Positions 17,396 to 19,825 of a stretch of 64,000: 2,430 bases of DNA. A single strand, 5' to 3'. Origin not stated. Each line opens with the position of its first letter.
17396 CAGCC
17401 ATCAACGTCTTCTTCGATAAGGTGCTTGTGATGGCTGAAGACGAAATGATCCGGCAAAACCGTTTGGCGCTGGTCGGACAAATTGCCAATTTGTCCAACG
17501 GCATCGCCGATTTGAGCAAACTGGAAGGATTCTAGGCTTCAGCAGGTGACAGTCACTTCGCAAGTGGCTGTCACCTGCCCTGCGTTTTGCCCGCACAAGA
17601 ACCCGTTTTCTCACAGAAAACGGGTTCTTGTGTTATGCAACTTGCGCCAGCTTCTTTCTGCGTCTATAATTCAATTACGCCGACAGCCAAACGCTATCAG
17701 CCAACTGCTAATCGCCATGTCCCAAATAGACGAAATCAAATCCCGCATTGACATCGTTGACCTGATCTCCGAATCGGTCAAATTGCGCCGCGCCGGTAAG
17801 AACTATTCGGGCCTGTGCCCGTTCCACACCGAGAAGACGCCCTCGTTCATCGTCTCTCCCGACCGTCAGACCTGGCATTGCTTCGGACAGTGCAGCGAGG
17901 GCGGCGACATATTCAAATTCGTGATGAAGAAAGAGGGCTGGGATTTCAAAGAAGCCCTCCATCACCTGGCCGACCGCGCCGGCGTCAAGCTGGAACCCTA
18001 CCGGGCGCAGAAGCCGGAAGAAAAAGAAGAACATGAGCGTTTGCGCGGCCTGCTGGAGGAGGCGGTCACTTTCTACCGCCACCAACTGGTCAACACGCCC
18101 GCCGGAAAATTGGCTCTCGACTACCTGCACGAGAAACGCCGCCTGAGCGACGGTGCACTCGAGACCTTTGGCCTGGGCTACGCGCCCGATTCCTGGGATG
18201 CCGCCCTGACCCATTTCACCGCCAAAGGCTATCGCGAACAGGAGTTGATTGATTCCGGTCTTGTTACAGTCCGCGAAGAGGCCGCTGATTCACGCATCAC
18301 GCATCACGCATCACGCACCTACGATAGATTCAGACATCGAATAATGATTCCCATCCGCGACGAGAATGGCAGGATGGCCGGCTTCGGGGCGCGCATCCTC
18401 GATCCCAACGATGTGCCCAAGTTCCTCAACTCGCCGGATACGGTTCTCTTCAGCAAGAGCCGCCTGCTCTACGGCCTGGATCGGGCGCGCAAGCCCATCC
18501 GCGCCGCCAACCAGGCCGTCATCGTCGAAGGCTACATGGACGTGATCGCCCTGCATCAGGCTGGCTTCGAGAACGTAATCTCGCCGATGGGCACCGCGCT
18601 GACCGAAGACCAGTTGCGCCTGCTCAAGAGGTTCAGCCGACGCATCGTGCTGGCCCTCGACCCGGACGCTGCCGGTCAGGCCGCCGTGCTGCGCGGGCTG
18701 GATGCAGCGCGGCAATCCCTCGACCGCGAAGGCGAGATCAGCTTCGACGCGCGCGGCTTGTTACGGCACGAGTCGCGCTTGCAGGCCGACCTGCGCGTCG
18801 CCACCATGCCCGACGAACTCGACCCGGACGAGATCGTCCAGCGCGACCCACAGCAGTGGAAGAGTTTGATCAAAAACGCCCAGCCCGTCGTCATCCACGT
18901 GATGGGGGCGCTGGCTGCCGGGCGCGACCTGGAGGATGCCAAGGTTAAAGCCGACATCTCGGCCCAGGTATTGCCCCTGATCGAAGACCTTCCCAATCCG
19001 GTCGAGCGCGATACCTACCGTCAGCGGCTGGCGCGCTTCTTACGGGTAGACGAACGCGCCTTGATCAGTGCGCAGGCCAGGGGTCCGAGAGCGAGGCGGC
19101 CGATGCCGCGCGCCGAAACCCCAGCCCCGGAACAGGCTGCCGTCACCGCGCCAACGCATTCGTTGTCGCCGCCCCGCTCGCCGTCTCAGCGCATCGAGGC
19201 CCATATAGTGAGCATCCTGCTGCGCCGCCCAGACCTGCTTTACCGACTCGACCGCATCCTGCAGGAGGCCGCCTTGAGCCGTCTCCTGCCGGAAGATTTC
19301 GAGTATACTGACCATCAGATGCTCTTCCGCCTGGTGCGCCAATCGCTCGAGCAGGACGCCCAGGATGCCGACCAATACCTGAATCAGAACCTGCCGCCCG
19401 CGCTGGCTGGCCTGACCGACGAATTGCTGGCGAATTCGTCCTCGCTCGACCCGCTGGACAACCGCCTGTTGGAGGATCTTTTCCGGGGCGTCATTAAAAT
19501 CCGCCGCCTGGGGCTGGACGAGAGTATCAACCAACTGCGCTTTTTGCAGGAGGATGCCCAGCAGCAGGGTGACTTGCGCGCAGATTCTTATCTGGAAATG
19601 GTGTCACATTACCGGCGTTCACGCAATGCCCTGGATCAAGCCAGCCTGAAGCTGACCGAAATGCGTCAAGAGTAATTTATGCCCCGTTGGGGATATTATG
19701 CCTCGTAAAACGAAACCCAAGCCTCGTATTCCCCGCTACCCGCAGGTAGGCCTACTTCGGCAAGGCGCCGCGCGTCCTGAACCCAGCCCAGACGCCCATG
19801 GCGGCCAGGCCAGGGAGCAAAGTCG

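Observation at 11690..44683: Three AAA_14/DUF4143 ATPase-nuclease genes look like leaderless single-gene insertion cassettes at housekeeping-gene ends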

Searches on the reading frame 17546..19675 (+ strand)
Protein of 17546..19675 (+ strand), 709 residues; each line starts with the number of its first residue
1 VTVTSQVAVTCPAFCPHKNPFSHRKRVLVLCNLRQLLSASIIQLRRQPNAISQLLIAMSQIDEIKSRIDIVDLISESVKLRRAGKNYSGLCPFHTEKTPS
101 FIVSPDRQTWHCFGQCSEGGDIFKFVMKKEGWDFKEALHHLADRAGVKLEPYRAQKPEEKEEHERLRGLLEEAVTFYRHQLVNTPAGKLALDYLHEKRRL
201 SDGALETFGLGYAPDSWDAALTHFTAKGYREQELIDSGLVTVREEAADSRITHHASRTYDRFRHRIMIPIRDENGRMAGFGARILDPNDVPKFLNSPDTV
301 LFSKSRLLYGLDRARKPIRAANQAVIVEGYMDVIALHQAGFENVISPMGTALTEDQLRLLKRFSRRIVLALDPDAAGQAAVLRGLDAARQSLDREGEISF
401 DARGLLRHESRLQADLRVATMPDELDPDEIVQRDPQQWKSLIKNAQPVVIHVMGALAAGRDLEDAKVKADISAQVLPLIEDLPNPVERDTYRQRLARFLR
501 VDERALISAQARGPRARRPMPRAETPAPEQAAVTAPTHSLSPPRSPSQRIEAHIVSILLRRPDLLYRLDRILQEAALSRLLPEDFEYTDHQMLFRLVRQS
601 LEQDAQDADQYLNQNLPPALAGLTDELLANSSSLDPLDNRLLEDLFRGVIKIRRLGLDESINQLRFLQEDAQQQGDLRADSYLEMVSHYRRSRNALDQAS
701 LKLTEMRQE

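Call 16: find_related_loci(query=window:17546-19675:+, collection=genome_contigs, flank=10000)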
Query window:17546-19675:+ (709 aa) in genome_contigs; peptide patterns used: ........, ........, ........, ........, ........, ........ (x = any residue, [..] = any of these).
600 stretches matched a pattern (row limit reached: there are more); 584 encode a relative of the query (tblastn E <= 1e-3); the best 80 are kept; 80 distinct loci.
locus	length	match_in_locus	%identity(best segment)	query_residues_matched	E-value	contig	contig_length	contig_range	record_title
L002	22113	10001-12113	79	11-709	0e+0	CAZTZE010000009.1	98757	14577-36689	MAG TPA_asm: uncultured Chloroflexus sp. isolate binchicken_co266_168 genome assembly, contig: NODE_501_length_98757_cov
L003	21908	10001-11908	68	58-701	0e+0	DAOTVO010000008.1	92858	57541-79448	MAG TPA_asm: Anaerolineales bacterium isolate H11_64 k163_244546, whole genome shotgun sequence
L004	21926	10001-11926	65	52-704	0e+0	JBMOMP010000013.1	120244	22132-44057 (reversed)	MAG: Chloroflexota bacterium isolate Betzabe_MAG053 MAG053_13, whole genome shotgun sequence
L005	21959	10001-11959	64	58-709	0e+0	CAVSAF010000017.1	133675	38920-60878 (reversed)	MAG: uncultured Chloroflexia bacterium isolate MFD05942.bin.3.283 genome assembly, contig: contig_3043, whole genome sho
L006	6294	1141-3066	63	58-708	0e+0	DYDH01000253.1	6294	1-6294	MAG TPA_asm: Herpetosiphon sp. isolate IMS_BF NODE_2975_length_6302_cov_5.92604, whole genome shotgun sequence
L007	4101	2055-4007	60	38-703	0e+0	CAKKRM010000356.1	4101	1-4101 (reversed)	Anaerolineales bacterium isolate Hainich-H51-bin274-1-1 genome assembly, contig: H51-bin274_1_1_Hain_H51_02um_R2_16970_l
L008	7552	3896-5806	63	54-708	0e+0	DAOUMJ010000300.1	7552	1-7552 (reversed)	MAG TPA_asm: Anaerolineales bacterium isolate W58_115 k99_236357, whole genome shotgun sequence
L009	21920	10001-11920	61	58-708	0e+0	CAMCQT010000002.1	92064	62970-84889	MAG: Brevefilum fermentans isolate MiH-22jul19-346 genome assembly, contig: MiH-22jul19-C291, whole genome shotgun seque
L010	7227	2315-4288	59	21-702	0e+0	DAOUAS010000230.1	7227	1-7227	MAG TPA_asm: Anaerolineales bacterium isolate H66_681 k113_377042, whole genome shotgun sequence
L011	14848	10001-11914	62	49-700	0e+0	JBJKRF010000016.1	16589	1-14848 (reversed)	MAG: Anaerolineales bacterium isolate Bin_52 S1Ck127_3304025_flag_1_multi_14.9830_len_16589, whole genome shotgun sequen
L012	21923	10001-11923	60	58-708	0e+0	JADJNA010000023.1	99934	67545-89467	MAG: Candidatus Villigracilis saccharophilus isolate EsbW_MAXAC.021 tig00017656-10-1001590, whole genome shotgun sequenc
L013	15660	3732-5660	63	57-707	0e+0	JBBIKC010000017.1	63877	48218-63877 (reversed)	MAG: Chloroflexota bacterium isolate BR2S70218_bin_177 NODE_213_length_63877_cov_11.586162, whole genome shotgun sequenc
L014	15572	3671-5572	62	58-702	0e+0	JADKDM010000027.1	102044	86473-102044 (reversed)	MAG: Candidatus Villigracilis propinquus isolate OdNW_BATAC.378 tig00015112-10-1020190, whole genome shotgun sequence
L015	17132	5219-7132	61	58-709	0e+0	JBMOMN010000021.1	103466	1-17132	MAG: Chloroflexota bacterium isolate Betzabe_MAG051 MAG051_21, whole genome shotgun sequence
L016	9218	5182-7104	60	58-707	0e+0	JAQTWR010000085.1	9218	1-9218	MAG: Anaerolineales bacterium isolate STC_115 NODE_18427_length_9218_cov_2.746673_Sandtown_C, whole genome shotgun seque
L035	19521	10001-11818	58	57-670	0e+0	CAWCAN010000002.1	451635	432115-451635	MAG: uncultured Chloroflexia bacterium isolate MFD03899.bin.2.129 genome assembly, contig: contig_19561, whole genome sh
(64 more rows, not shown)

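Call 41: search_protein_families(library=pfam, proteins=[L015:2990-4093:+, L005:1645-3774:-, L035:16443-17489:+], max_evalue=0.001)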
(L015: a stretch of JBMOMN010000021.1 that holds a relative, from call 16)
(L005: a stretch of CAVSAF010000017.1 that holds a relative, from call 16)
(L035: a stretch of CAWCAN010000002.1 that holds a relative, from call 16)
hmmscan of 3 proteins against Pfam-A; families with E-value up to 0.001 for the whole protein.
L015:2990-4093:+ (367 aa): 1 family
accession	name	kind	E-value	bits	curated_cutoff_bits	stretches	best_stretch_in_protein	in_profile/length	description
PF00078.32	RVT_1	-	1.5e-16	61.2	29.6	1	71-292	8-205/205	Reverse transcriptase (RNA-dependent DNA polymerase)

L005:1645-3774:- (709 aa): 2 families
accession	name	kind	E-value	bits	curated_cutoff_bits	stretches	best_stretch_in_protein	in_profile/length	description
PF07705.17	CARDB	-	6.1e-17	62.1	22.7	2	346-439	9-99/101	CARDB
PF04151.21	PPC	-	0.0003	22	25.9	1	626-691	1-69/70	Bacterial pre-peptidase C-terminal domain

L035:16443-17489:+ (348 aa): 2 families
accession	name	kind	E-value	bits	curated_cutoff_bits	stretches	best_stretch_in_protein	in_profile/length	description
PF00041.27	fn3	-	1.5e-06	28.8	25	0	266-340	10-80/84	Fibronectin type III domain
PF13620.12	CarboxypepD_reg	-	0.00023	21.9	32.3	0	89-127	26-64/82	Carboxypeptidase regulatory-like domain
